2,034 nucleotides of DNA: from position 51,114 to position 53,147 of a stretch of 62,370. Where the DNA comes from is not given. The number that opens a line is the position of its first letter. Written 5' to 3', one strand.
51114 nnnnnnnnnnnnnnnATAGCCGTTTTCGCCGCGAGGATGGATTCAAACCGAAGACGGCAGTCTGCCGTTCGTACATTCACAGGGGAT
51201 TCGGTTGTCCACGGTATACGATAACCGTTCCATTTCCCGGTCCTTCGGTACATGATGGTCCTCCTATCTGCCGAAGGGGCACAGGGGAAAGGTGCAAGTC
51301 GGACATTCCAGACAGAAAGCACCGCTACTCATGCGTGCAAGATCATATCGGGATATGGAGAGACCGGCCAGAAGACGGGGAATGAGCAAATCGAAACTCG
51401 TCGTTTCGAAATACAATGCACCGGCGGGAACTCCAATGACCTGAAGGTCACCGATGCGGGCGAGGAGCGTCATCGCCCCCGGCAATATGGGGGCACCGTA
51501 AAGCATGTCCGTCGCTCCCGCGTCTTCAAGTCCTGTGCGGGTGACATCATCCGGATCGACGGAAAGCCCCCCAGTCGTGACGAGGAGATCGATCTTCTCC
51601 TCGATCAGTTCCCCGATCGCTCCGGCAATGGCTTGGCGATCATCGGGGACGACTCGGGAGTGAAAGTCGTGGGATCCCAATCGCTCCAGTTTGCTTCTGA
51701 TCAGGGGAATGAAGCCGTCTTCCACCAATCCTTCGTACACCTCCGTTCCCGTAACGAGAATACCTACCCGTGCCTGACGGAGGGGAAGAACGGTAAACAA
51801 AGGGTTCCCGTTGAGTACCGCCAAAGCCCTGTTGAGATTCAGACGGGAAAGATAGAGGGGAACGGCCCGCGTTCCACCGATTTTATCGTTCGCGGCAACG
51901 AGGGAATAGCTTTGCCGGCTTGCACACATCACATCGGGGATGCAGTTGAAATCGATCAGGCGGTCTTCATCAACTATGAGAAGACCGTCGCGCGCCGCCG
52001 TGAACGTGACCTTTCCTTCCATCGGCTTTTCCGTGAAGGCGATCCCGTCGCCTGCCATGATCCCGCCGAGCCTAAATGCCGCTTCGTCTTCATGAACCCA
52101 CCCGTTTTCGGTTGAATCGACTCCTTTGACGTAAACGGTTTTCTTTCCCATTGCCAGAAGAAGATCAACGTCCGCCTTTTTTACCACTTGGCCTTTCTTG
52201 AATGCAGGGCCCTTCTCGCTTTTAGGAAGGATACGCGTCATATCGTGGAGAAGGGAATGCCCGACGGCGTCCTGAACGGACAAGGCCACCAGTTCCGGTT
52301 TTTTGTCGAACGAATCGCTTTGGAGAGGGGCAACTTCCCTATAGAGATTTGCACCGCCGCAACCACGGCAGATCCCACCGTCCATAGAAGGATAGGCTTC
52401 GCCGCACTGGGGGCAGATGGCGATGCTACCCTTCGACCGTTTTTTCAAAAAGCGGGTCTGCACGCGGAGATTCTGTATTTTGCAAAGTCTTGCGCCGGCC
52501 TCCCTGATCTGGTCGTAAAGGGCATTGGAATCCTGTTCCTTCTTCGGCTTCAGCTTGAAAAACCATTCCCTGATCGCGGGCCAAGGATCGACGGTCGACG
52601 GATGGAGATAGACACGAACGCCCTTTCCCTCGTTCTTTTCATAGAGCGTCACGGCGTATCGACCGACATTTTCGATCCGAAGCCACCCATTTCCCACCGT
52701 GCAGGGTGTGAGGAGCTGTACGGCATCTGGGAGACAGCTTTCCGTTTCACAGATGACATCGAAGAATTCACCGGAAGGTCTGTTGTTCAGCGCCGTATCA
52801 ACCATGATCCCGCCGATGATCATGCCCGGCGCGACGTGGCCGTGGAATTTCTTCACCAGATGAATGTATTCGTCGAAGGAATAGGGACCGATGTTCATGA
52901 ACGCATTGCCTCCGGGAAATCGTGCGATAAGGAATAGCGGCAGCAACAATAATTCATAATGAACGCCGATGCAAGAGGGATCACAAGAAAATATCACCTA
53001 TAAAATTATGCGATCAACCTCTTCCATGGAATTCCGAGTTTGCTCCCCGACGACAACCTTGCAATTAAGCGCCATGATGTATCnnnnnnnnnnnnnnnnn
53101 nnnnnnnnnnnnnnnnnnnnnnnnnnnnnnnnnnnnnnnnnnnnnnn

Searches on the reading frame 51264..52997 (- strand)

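Call 43: search_protein_families(library=pfam, proteins=[window:51264-52997:-], max_evalue=0.00001)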
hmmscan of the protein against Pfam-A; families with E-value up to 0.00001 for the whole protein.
window:51264-52997:- (577 aa): 3 families
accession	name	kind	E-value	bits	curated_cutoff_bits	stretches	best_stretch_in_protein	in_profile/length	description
PF02663.19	FmdE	-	1.2e-36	126.2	22.9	1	51-174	1-126/133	FmdE, Molybdenum formylmethanofuran dehydrogenase operon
PF00994.29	MoCF_biosynth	-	3.6e-19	69.3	26.6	1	412-528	1-128/144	Probable molybdopterin binding domain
PF23475.1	zf-Tbcl_FmdE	-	1.7e-14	53.4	23.2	1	186-219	1-34/35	FmdE treble clef zinc finger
